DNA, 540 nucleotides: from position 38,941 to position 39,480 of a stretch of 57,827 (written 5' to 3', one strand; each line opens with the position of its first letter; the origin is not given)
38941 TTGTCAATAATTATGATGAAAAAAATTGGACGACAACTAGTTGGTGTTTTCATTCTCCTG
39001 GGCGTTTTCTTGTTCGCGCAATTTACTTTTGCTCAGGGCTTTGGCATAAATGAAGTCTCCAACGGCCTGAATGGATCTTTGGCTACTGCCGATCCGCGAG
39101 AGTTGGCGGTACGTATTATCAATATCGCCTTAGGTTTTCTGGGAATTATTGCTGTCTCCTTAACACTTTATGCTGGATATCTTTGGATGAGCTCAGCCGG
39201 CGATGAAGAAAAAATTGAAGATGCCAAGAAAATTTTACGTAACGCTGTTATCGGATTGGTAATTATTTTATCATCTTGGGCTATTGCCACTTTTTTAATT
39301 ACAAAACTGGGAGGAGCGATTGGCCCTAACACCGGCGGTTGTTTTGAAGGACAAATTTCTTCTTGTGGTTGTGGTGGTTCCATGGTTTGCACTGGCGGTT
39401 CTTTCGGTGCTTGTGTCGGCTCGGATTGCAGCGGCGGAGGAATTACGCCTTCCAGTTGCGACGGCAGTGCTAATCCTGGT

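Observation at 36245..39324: VirB2/TrbC-like pilin hairpin serving as the N-terminal module of two adjacent giant adhesin-like proteins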

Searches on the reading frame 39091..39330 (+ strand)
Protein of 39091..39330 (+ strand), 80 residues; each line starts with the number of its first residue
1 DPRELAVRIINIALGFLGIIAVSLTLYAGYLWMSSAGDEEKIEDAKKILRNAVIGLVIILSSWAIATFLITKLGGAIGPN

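Call 54: search_dna_similar(query=window:39091-39330:+, collection=plasmids, mode=protein, max_evalue=1, max_rows=25)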
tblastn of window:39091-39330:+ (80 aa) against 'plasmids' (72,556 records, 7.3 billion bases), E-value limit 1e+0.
Records with a match: 24; places in all: 24; records where one place covers at least 80% of the query: 24.
Best place of each record, by identity: <60% 24.
By first word of the organism name: Klebsiella 21; Serratia 1; Raoultella 1; Pontibacillus 1.
By predicted mobility (MOB-suite, as given by PLSDB): mobilizable 21; conjugative 2; non-mobilizable 1.
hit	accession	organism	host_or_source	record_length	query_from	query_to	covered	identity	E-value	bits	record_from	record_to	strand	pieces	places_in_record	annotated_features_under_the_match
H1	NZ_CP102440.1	Klebsiella pneumoniae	Homo sapiens,pure culture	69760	11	77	84%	36.8%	1e-1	36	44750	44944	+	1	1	hypothetical protein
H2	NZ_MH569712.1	Serratia marcescens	-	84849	11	77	84%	35.3%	4e-1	35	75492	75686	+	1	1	hypothetical protein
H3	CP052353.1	Klebsiella pneumoniae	Homo sapiens,blood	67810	11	77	84%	35.3%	4e-1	35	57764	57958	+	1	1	hypothetical protein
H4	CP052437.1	Klebsiella pneumoniae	Homo sapiens,blood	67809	11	77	84%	35.3%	4e-1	35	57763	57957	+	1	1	hypothetical protein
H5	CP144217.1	Klebsiella pneumoniae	Homo sapiens,blood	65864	11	77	84%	35.3%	5e-1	35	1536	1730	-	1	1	hypothetical protein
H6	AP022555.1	Klebsiella pneumoniae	Homo sapiens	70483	11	77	84%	35.3%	5e-1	35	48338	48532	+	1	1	hypothetical protein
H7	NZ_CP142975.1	Klebsiella pneumoniae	cell culture,seawater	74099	11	77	84%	35.3%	5e-1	35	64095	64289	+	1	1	hypothetical protein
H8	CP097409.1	Klebsiella pneumoniae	Homo sapiens,blood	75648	11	77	84%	35.3%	5e-1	35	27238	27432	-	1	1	hypothetical protein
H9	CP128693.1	Klebsiella pneumoniae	Homo sapiens,respiratory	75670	11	77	84%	35.3%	5e-1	35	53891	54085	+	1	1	hypothetical protein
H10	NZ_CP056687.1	Klebsiella grimontii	culture,Wastewater influent sample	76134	11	77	84%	35.3%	5e-1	35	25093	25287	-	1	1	hypothetical protein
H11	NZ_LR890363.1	Klebsiella pneumoniae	Homo sapiens,urine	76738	11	77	84%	35.3%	5e-1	35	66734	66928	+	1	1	hypothetical protein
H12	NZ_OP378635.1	Klebsiella grimontii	-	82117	11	77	84%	35.3%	5e-1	35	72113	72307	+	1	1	hypothetical protein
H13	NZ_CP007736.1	Klebsiella pneumoniae subsp. pneumoniae KPNIH27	groin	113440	11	77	84%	35.3%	5e-1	35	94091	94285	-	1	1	hypothetical protein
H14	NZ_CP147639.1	Klebsiella pneumoniae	Homo sapiens,bloodstream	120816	11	77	84%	35.3%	5e-1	35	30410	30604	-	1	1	hypothetical protein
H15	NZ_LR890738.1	Klebsiella pneumoniae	Homo sapiens,wound swab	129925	11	77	84%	35.3%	5e-1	35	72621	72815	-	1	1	hypothetical protein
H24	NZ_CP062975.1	Pontibacillus sp. ALD_SL1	mangrove mud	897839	7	70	80%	28.1%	1e-2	40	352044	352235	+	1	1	Mbov_0395 family pilin-like conjugal transfer protein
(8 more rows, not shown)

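Call 55: get_annotated_region(hit=H24, flank=9000)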
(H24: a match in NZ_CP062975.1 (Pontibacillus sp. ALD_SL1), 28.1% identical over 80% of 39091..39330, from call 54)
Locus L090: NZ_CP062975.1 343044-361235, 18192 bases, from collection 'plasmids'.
description: Pontibacillus sp. ALD_SL1 plasmid unnamed, complete sequence
organism: Pontibacillus sp. ALD_SL1 (NCBI taxid 2777185)
taxonomy: Bacteria; Bacillota; Bacilli; Bacillales; Bacillaceae; Pontibacillus; Pontibacillus sp. ALD SL1
host: -; source: mangrove mud; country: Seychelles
typing (MOB-suite, as given by PLSDB): non-mobilizable
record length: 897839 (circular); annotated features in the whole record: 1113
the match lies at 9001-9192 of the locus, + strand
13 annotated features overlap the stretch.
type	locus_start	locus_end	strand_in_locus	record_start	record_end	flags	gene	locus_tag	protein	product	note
CDS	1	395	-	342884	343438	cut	-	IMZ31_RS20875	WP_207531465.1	hypothetical protein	-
CDS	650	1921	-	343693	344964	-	-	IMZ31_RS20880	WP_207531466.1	hypothetical protein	-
CDS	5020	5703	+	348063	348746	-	-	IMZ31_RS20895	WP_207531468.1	chemotaxis protein CheW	GO:0006935 - chemotaxis [Evidence IEA]; GO:0007165 - signal transduction [Evidence IEA]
CDS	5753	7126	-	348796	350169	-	-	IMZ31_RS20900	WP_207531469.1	hypothetical protein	-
CDS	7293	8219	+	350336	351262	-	-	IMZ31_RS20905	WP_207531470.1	hypothetical protein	-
CDS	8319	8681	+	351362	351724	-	-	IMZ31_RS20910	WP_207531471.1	hypothetical protein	-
CDS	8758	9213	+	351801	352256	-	-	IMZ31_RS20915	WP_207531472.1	Mbov_0395 family pilin-like conjugal transfer protein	-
CDS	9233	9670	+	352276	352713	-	-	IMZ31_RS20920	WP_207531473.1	hypothetical protein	-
CDS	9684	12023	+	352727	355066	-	-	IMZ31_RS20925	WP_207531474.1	hypothetical protein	-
CDS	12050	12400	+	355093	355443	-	-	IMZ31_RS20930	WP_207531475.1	hypothetical protein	-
CDS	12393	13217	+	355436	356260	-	-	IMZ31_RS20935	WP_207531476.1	hypothetical protein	-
CDS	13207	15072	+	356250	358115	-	-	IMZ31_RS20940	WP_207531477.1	VirB4-like conjugal transfer ATPase, CD1110 family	-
CDS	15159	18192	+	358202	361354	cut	-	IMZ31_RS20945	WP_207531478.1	peptidoglycan DD-metalloendopeptidase family protein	-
